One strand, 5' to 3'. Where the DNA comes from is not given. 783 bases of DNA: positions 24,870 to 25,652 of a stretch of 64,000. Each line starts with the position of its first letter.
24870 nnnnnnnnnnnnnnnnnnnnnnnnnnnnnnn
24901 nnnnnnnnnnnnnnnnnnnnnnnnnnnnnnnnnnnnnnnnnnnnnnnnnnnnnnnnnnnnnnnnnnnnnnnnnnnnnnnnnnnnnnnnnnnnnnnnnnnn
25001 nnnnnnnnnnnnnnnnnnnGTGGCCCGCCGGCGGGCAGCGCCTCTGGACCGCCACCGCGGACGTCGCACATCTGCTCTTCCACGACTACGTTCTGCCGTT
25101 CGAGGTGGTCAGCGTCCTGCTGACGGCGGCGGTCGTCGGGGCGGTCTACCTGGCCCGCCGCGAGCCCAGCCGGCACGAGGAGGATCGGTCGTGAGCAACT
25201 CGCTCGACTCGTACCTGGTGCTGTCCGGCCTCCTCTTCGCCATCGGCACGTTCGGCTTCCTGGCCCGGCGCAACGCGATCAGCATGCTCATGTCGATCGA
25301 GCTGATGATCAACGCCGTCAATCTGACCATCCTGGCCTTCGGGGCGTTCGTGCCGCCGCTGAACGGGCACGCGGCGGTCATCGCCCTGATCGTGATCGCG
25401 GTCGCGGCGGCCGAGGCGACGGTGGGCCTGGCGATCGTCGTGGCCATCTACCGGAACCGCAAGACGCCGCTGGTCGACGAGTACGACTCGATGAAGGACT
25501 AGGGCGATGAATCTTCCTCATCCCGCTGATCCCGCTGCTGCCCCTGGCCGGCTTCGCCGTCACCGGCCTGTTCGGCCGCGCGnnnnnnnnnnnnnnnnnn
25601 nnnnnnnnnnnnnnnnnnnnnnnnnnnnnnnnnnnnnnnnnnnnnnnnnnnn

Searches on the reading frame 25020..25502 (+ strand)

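Call 73: search_protein_families(library=pfam, proteins=[window:25020-25502:+], max_evalue=0.0001)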
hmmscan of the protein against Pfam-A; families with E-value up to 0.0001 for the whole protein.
window:25020-25502:+ (160 aa): 1 family
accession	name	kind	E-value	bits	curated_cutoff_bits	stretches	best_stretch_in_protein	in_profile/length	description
PF00420.29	Oxidored_q2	-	1.2e-25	89.5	26.1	1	65-159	2-94/95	NADH-ubiquinone/plastoquinone oxidoreductase chain 4L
